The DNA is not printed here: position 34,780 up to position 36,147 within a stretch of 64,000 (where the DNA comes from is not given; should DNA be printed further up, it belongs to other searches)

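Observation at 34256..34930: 670-bp regulatory region between the BMC operon and a divergent double-Lrp regulator: sigma54-like -24/-12 element plus a perfect 9-bp dyad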

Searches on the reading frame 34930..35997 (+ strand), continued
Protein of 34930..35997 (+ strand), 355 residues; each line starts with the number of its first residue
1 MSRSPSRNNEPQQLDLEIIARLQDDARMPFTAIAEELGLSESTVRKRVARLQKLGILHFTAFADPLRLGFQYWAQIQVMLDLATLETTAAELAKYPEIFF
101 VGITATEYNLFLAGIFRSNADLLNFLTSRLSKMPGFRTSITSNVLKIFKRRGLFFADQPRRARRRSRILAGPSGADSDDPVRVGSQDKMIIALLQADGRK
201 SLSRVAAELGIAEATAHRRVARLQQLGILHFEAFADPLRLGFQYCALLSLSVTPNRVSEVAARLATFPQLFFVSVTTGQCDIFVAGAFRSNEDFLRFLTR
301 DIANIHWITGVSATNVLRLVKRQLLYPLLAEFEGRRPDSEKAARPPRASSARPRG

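Call 57: find_encoding_contigs(protein=P0002, flank=6000, max_places=3)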
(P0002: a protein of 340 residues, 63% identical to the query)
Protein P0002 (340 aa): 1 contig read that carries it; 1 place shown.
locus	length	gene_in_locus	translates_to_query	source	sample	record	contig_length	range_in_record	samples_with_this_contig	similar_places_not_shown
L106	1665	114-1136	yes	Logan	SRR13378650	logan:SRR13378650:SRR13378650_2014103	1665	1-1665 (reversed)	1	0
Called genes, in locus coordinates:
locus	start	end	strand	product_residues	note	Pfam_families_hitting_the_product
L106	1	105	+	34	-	?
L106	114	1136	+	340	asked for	PF13412:HTH_24, PF13404:HTH_AsnC-type, PF01037:AsnC_trans_reg, PF13404:HTH_AsnC-type, PF13412:HTH_24, PF22451:NirdL-like_HTH (weak), PF01037:AsnC_trans_reg, PF22482:AsnC_trans_reg_3, +15 more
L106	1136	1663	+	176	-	?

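Call 62: search_solved_structures(query=window:34930-35997:+, max_evalue=0.001)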
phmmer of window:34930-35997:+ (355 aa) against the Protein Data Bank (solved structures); distinct sequences matched with E-value up to 0.001: 22.
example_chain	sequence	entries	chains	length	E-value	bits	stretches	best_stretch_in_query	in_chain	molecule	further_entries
7fby_A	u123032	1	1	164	2.7e-19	72.8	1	6-149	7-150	Transcriptional regulatory protein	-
9w4v_A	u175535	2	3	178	3.8e-19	72.3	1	6-149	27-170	Uncharacterized HTH-type transcriptional regulator PH0140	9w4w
1ri7_A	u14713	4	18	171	2e-18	70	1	183-319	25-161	Putative transcriptional regulator | Putative HTH-type transcriptional regulator PH1519 | Uncharacterized HTH-type transcriptional regulator PH1519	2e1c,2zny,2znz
2cyy_A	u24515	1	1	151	2.3e-18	69.8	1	185-319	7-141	Putative HTH-type transcriptional regulator PH1519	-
1i1g_A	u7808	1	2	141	1.5e-11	47.3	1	185-317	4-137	TRANSCRIPTIONAL REGULATOR LRPA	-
2efq_A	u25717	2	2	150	9.7e-10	41.4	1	187-322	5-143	150aa long hypothetical transcriptional regulator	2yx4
2efn_A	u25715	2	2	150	1.2e-09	41.1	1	187-322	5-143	150aa long hypothetical transcriptional regulator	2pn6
2efo_A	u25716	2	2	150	2.1e-09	40.3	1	187-322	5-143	150aa long hypothetical transcriptional regulator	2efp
2e7w_A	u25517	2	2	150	3.1e-09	39.8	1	187-322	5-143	150aa long hypothetical transcriptional regulator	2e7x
2pmh_A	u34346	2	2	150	3.1e-09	39.8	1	187-322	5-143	150aa long hypothetical transcriptional regulator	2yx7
4pcq_A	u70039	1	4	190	5.6e-09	38.9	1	179-302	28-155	Possible transcriptional regulatory protein (Probably Lrp/AsnC-family)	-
8q90_A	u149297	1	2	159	1e-07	34.8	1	187-293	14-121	AsnC family transcriptional regulator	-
2p5v_A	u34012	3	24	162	1.2e-06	31.2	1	13-150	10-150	Transcriptional regulator, LRP/AsnC family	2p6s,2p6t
2cg4_A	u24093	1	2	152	2.9e-06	30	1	13-140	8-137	REGULATORY PROTEIN ASNC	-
2ia0_A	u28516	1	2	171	4.1e-06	29.5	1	181-330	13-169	Putative HTH-type transcriptional regulator PF0864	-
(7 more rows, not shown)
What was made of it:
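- On Lrp/AsnC (feast/famine) transcription factors: Call 62: both halves match solved Lrp structures (E-values 3e-19 and 2e-18).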

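Call 68: find_encoding_contigs(protein=P0020, flank=3000, max_places=3)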
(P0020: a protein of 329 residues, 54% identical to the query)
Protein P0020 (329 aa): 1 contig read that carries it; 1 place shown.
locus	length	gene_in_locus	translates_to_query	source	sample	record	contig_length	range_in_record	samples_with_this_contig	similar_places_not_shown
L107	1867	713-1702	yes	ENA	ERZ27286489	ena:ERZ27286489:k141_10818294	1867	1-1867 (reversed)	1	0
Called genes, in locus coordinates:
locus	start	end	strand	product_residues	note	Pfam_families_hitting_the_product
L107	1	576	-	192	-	?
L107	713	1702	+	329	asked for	PF09339:HTH_IclR (weak), PF12840:HTH_20 (weak), PF13404:HTH_AsnC-type, PF13412:HTH_24, PF01037:AsnC_trans_reg, PF13404:HTH_AsnC-type, PF13412:HTH_24, PF01037:AsnC_trans_reg, +14 more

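Call 69: find_encoding_contigs(protein=P0021, flank=3000, max_places=3)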
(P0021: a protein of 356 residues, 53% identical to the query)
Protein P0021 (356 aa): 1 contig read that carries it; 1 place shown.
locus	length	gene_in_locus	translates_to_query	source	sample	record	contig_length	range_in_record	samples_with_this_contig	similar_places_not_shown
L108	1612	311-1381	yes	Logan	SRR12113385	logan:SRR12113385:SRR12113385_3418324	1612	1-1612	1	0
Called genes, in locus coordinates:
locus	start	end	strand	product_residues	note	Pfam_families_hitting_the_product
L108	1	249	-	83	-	?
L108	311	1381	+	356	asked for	PF13404:HTH_AsnC-type, PF13412:HTH_24, PF09339:HTH_IclR (weak), PF12840:HTH_20 (weak), PF01037:AsnC_trans_reg, PF13404:HTH_AsnC-type, PF13412:HTH_24, PF01037:AsnC_trans_reg, +16 more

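Call 72: search_protein_families(library=pfam, proteins=[L107:1-576:-, L108:1-249:-], max_evalue=0.01)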
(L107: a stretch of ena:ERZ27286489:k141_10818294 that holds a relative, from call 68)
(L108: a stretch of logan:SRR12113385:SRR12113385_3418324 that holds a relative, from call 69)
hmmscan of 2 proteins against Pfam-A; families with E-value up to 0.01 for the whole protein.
L107:1-576:- (192 aa): 5 families
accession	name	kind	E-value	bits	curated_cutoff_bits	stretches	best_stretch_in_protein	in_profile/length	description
PF00106.31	adh_short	-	2.8e-48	164.5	26.6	1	25-192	1-168/195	short chain dehydrogenase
PF13561.12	adh_short_C2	-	2.8e-35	122.4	27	1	31-192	1-162/236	Enoyl-(Acyl carrier protein) reductase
PF08659.16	KR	-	2.9e-14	53.8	22.6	1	26-180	2-156/180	KR domain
PF01370.27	Epimerase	-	0.0014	18.6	20.9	1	27-167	1-124/240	NAD dependent epimerase/dehydratase family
PF00056.29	Ldh_1_N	-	0.0031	18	27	1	27-96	3-74/141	lactate/malate dehydrogenase, NAD binding domain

L108:1-249:- (83 aa): 2 families
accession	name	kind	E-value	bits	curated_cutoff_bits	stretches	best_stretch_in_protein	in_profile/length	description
PF00106.31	adh_short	-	8.9e-10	38.8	26.6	1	24-82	1-59/195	short chain dehydrogenase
PF13561.12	adh_short_C2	-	0.0017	18.4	27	1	30-82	1-53/236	Enoyl-(Acyl carrier protein) reductase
